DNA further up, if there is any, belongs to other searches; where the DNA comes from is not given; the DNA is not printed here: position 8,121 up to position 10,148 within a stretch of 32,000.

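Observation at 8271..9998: Degenerate acetyl-CoA-synthetase-like (ANL) protein embedded between the PAAR-like gene and clpV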

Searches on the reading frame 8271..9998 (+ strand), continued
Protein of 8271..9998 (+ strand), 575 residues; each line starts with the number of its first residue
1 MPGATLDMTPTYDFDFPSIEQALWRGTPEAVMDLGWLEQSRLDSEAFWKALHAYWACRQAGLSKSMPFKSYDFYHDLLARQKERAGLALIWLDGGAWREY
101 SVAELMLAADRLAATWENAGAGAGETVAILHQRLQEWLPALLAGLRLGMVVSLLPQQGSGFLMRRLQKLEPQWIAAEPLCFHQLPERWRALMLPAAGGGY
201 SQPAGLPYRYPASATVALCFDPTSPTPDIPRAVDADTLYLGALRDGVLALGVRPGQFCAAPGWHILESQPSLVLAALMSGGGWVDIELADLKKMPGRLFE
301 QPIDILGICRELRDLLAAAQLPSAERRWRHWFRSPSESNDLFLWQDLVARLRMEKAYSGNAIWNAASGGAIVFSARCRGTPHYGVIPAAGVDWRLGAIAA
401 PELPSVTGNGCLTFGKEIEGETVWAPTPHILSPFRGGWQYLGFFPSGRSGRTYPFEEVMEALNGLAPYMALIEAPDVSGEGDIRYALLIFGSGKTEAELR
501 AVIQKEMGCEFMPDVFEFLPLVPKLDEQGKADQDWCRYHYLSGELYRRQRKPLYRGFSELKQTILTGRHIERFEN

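Call 30: fold_search(model_id=the predicted structure, library=pdb)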
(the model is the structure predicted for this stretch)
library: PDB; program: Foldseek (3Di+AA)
matches with E <= 10: 1743; with E <= 0.001: 646
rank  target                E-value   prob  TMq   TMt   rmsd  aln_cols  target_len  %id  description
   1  8rpl_B                3.8e-23  1.00  0.67  0.62   6.5       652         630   13  AMP-forming acetyl-CoA synthetase from Chloroflexota bacterium with bound acetyl AMP (released 2024-06-19)
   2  4rm3_A                4.6e-23  1.00  0.66  0.72   5.1       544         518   14  Crystal structure of a benzoate coenzyme A ligase with 2-Furoic acid (released 2015-09-30)
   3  5jrh_B                5.8e-23  1.00  0.69  0.62   6.1       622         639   15  Crystal structure of Salmonella enterica acetyl-CoA synthetase (Acs) in complex with cAMP and Coenzyme A (released 2016-12-21)
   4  3cw9_A                6.9e-23  1.00  0.63  0.71   5.0       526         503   16  4-Chlorobenzoyl-CoA Ligase/Synthetase in the Thioester-forming Conformation, bound to 4-chlorophenacyl-CoA (released 2008-09-02)
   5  2qvx                  1.3e-22  1.00  0.52  0.59  10.2       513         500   16  4-Chlorobenzoyl-CoA Ligase/Synthetase, I303G mutation, bound to 3-Chlorobenzoate (released 2007-12-18)
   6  8rpk_A                1.7e-22  1.00  0.69  0.64   6.8       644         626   13  AMP-forming Acetyl-CoA synthetase from Chloroflexota bacterium without bound ligand (released 2024-06-19)
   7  8rpl_A                1.9e-22  1.00  0.68  0.63   6.3       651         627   14  AMP-forming acetyl-CoA synthetase from Chloroflexota bacterium with bound acetyl AMP (released 2024-06-19)
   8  2qvz                  2.1e-22  1.00  0.52  0.60  10.5       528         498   16  4-Chlorobenzoyl-CoA Ligase/Synthetase, I303A mutation, bound to 3-Chlorobenzoate (released 2007-12-18)
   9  6m2o_A                4.0e-22  1.00  0.66  0.72   4.8       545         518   15  Double mutant(H333A/I334A) crystal structure of benzoate coenzyme A ligase (released 2021-01-13)
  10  2p2f_A                4.2e-22  1.00  0.68  0.62   6.3       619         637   15  Acetyl-CoA Synthetase, wild-type with acetate, AMP, and CoA bound (released 2007-05-29)
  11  1t5d                  4.7e-22  1.00  0.53  0.60  10.6       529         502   16  4-Chlorobenzoyl-CoA Ligase/Synthetase bound to 4-chlorobenzoate (released 2004-08-03)
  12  5jrh_A                5.3e-22  1.00  0.69  0.62   6.3       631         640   16  Crystal structure of Salmonella enterica acetyl-CoA synthetase (Acs) in complex with cAMP and Coenzyme A (released 2016-12-21)
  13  2p2q_A                5.6e-22  1.00  0.68  0.63   6.3       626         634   15  Acetyl-CoA Synthetase, R584E mutation (released 2007-05-29)
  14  2p20_A                5.6e-22  1.00  0.69  0.63   6.5       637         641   15  Acetyl-CoA Synthetase, R584A mutation (released 2007-05-29)
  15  1t5h                  6.0e-22  1.00  0.52  0.59  10.9       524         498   16  4-Chlorobenzoyl-CoA Ligase/Synthetase unliganded, selenomethionine (released 2004-08-03)
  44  3cw8                  5.2e-21  1.00  0.53  0.60  10.1       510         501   16  4-Chlorobenzoyl-CoA Ligase/Synthetase, bound to 4CBA-Adenylate (released 2008-09-02)
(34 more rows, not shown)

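Call 37: find_related_loci(query=A1, collection=genome_contigs, flank=10000)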
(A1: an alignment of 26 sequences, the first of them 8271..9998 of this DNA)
Query A1 (575 aa) in genome_contigs; peptide patterns used: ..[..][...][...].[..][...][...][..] (x = any residue, [..] = any of these).
71 stretches matched a pattern; 53 encode a relative of the query (tblastn E <= 1e-3); 53 distinct loci.
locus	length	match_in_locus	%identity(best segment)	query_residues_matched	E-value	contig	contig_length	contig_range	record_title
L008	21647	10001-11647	54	15-565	0e+0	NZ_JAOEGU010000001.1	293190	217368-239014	Methylobacter psychrophilus strain Z-0021 NODE_1_length_293190_cov_9.804452, whole genome shotgun sequence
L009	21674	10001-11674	55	8-566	0e+0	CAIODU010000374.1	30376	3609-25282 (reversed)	MAG: uncultured Methylococcaceae bacterium isolate LinL3_bin-0520 genome assembly, contig: bin-0520:374/428, whole genom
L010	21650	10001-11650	54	15-565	0e+0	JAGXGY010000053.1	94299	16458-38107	MAG: Methylobacter sp. isolate LH_M5 k141_1173396, whole genome shotgun sequence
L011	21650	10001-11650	54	15-565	0e+0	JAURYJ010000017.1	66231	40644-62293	MAG: Methylobacter sp. isolate E2_concoct.bin.55 E2_k141_67121, whole genome shotgun sequence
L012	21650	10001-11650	54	15-565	0e+0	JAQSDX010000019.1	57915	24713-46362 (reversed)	MAG: Candidatus Methylobacter titanis isolate D1-2020 MAG004 NODE_19_length_57915_cov_517.558728, whole genome shotgun s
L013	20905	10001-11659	51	12-566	4e-179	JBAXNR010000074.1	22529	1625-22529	MAG: Methylococcales bacterium isolate ELA484 MAG484_74, whole genome shotgun sequence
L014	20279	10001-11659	51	12-566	1e-178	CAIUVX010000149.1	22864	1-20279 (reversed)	MAG: uncultured Methylococcales bacterium isolate Kiruna_bin-09260 genome assembly, contig: bin-09260:149/210, whole gen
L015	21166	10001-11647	51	15-565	5e-175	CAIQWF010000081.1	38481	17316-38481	MAG: uncultured proteobacterium isolate LaPlata_bin-4072 genome assembly, contig: bin-4072:081/265, whole genome shotgun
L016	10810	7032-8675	51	16-565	3e-174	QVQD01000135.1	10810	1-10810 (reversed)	MAG: Methylococcales bacterium isolate AMbin126 contig10860, whole genome shotgun sequence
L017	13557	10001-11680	49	15-575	3e-173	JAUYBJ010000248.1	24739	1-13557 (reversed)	MAG: Methylococcales bacterium isolate C19_metabat.bin.15 C19_k141_72033, whole genome shotgun sequence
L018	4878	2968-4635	51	16-570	3e-177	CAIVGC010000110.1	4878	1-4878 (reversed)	MAG: uncultured Methylococcaceae bacterium isolate Umea3p3_bin-0461 genome assembly, contig: bin-0461:110/473, whole gen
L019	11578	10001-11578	52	15-543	2e-163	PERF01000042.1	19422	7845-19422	MAG: Methylobacter sp. isolate WM.3.3 WM_1001280_19422, whole genome shotgun sequence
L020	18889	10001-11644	51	16-565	0e+0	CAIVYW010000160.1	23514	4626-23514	MAG: uncultured Methylococcaceae bacterium isolate MJ110516B_bin-0860 genome assembly, contig: bin-0860:160/618, whole g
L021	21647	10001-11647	54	15-565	0e+0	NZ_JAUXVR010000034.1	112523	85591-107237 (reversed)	MAG: Methylobacter sp. isolate C15_maxbin.016 C15_k141_37131, whole genome shotgun sequence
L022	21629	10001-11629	32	34-564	1e-84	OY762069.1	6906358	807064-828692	MAG: uncultured Desulfobacter sp. isolate 00b13672-1c6a-4f01-9bd3-5d9cfdb0d95e genome assembly, chromosome: 1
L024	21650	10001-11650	33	14-565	6e-75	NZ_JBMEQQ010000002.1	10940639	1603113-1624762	Archangium gephyra strain PVMSAZ contig_1, whole genome shotgun sequence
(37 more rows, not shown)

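Call 47: search_protein_representatives(alignment_id=A1)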
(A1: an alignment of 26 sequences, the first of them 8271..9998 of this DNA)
Query: 26 sequences, 564 profile positions. Proteins with E-value up to 0.001 (for the whole library): 20652; up to 1e-10: 3418; up to 1e-30: 383. The best 150 are listed.
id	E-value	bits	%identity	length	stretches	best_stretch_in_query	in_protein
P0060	1.8e-213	726.4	-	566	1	7-563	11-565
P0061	1.1e-190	651.1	-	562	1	10-562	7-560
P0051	9.5e-177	605.1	-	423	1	166-562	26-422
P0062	3.5e-169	580.1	-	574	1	13-563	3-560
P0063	3.5e-168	576.8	-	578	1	15-561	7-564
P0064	1.9e-167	574.4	-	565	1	13-562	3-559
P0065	5.6e-166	569.6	-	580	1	20-562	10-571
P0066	8.5e-164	562.4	-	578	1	17-563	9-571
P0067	1.8e-162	558.0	-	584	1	9-560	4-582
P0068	3.0e-162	557.3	-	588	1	27-562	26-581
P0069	4.1e-161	553.5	-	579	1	20-560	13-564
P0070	8.3e-161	552.5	-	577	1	16-562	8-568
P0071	3.3e-160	550.5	-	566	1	10-558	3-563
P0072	3.5e-160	550.4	-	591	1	19-561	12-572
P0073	6.6e-159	546.2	-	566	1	20-559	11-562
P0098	4.8e-142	490.5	-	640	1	18-562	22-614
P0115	7.3e-137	473.4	-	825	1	12-560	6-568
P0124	1.9e-132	458.9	-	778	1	8-559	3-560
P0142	6.8e-125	433.9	-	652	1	51-562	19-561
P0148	1.2e-122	426.6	-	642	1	12-561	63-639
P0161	1.9e-119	415.9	-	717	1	12-557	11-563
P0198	1.0e-110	387.2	-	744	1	13-562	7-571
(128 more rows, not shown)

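Call 68: search_protein_families(library=pfam, proteins=[L024:4197-9800:+, L024:11726-13699:+, L006:4817-6997:+, L005:2736-3782:+], max_evalue=0.01)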
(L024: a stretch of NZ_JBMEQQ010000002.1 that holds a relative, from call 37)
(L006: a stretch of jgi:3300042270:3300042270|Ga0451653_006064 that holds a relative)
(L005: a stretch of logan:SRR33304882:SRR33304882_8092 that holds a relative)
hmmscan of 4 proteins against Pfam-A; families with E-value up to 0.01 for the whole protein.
L024:4197-9800:+ (1867 aa): 13 families
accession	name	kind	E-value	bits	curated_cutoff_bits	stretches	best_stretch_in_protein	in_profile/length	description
PF22073.2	Cep192_D4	-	1.1e-59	200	35.5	3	780-885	2-111/112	Cep192 domain 4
PF22544.2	HYDIN_VesB_CFA65-like_Ig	-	1.9e-49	166.4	25.5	2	803-878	22-96/100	HYDIN/CFA65/VesB-like, Ig-like domain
PF15780.11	ASH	-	4.7e-36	123.3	27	4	787-870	12-93/98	Abnormal spindle-like microcephaly-assoc'd, ASPM-SPD-2-Hydin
PF07610.17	DUF1573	-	8e-24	84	26.1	0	1012-1097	6-87/98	Protein of unknown function (DUF1573)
PF22064.2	Cep192_D2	-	7.3e-16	59.2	27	1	450-543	9-113/154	Cep192 domain 2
PF22066.2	Cep192_D8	-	1.1e-15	58.2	33.5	1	1234-1328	5-90/101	Cep192 domain 8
PF12371.14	TMEM131_like_N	-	2e-11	44.4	28.8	0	791-867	10-84/84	Transmembrane protein 131-like N-terminal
PF24798.1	Ig-CFAP74_4th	-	6.4e-07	29.9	28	0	1012-1095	4-83/95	CFAP74 forth Ig-like domain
PF24499.1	Ig_TMEM131L_4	-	3.3e-06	28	27.8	0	957-997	96-136/136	TMEM131L fourth Ig-like domain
PF21310.3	OCRL-like_ASH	-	8.7e-06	26.3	27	0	566-599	5-38/109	Inositol polyphosphate 5-phosphatase OCRL-like, ASH domain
PF00932.25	LTD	-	0.00025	21.8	34.3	0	1023-1074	22-68/109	Lamin Tail Domain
PF24507.1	Ig_CFAP65_4th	-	0.0006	20.6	27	0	821-868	18-63/76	CFAP65, fourth Ig-like domain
PF25248.1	Ig_CFAP65_8th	-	0.0054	16.9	25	0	1013-1039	10-36/128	CFAP65, eight Ig-like domain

L024:11726-13699:+ (657 aa): 12 families
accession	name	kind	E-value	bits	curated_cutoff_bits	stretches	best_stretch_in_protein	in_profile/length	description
PF01344.31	Kelch_1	-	8.6e-32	108.7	20.1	2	127-172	1-46/46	Kelch motif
PF13964.12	Kelch_6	-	1.8e-30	104.3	25.3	3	127-174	2-49/50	Kelch motif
PF13418.12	Kelch_4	-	2.6e-27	94.9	21.6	3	126-172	1-48/49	Galactose oxidase, central domain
PF07646.21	Kelch_2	-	8.2e-24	82.7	21.3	2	127-172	1-48/48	Kelch motif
PF24981.1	Beta-prop_ATRN-LZTR1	-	9.8e-22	78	50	3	195-306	120-253/289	Attractin/LZTR1 beta-propeller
PF24681.1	Kelch_KLHDC2_KLHL20_DRC7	-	5.5e-19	68.8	50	2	171-306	47-196/221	KLHDC2/KLHL20/DRC7 Kelch-repeats domain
PF25210.1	Kelch_FKB95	-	2.3e-17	63.9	70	1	195-350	55-209/268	FKB95, Kelch-repeats domain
PF13415.12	Kelch_3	-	1.1e-13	51.4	22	1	139-182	3-47/48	Galactose oxidase, central domain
PF24996.1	NANM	-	1.9e-09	37.3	45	0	247-306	166-234/350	N-acetylneuraminate epimerase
PF04151.21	PPC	-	8.6e-06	27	25.9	1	573-637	6-67/70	Bacterial pre-peptidase C-terminal domain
PF00263.26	Secretin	-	0.00072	19.6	27.5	0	108-146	92-122/169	Bacterial type II and III secretion system protein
PF07893.19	DUF1668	-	0.0038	17.1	23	0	268-323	61-116/336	Protein of unknown function (DUF1668)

L006:4817-6997:+ (726 aa): 1 family
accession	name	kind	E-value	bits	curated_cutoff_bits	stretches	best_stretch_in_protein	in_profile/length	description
PF01363.27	FYVE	-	9.7e-13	48.5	27.8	1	627-692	1-65/67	FYVE zinc finger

L005:2736-3782:+ (348 aa): 0 families

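Call 75: search_protein_families(library=pfam, proteins=[P0115, P0124, P0161, P0198, P0098, P0142, P0148], max_evalue=0.01)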
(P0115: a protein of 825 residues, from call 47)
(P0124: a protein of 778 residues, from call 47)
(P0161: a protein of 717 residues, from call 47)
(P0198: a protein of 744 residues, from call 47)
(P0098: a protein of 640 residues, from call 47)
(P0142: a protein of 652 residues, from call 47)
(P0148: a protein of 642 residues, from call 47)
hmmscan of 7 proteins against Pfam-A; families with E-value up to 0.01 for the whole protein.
P0115 (825 aa): 1 family
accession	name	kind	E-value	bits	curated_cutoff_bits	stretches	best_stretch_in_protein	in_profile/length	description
PF00501.34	AMP-binding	-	1.3e-07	31.2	29.9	1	78-177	10-100/384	AMP-binding enzyme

P0124 (778 aa): 2 families
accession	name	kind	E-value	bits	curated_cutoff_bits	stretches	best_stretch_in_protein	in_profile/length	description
PF14107.11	DUF4280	-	2.6e-18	67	26.3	1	669-775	1-107/109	Domain of unknown function (DUF4280)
PF00501.34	AMP-binding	-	0.0003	20.1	29.9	1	79-168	10-94/384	AMP-binding enzyme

P0161 (717 aa): 1 family
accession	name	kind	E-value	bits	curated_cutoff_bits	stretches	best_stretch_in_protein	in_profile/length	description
PF00501.34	AMP-binding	-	1.4e-08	34.4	29.9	1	83-154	10-78/384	AMP-binding enzyme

P0198 (744 aa): 1 family
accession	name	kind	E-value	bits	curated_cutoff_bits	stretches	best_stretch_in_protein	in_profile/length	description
PF00501.34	AMP-binding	-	2.8e-10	40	29.9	1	75-162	6-89/384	AMP-binding enzyme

P0098 (640 aa): 1 family
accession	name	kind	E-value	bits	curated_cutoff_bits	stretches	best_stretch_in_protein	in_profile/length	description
PF00501.34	AMP-binding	-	1.4e-12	47.6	29.9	1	100-192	10-98/384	AMP-binding enzyme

P0142 (652 aa): 1 family
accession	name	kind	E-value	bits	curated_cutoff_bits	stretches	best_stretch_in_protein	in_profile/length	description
PF00501.34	AMP-binding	-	4.1e-09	36.2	29.9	1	52-128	10-82/384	AMP-binding enzyme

P0148 (642 aa): 3 families
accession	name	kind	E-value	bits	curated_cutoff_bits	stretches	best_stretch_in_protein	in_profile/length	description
PF00501.34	AMP-binding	-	1.6e-09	37.5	29.9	1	134-207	9-78/384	AMP-binding enzyme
PF13193.12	AMP-binding_C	-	5e-07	31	24.5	1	528-605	1-76/76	AMP-binding enzyme C-terminal domain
PF14301.12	DUF4376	-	0.004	18.1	25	1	132-173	44-86/106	Domain of unknown function (DUF4376)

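Call 77: find_encoding_contigs(protein=P0124, flank=10000, max_places=3)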
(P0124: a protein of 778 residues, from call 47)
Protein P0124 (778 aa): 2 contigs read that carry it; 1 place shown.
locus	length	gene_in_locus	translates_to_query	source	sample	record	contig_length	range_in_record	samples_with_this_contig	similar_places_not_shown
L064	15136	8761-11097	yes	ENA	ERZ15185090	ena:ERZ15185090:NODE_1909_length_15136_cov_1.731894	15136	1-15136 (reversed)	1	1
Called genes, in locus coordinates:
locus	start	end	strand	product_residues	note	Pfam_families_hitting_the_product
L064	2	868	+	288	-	?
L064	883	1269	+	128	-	PF04965:GPW_gp25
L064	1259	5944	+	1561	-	-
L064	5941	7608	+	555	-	PF05947:T6SS_TssF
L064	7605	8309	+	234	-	PF09850:DotU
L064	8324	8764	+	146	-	-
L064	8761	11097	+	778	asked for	PF14107:DUF4280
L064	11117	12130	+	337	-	-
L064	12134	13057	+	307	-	-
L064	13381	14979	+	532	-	PF00158:Sigma54_activat, PF14532:Sigma54_activ_2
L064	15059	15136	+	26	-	?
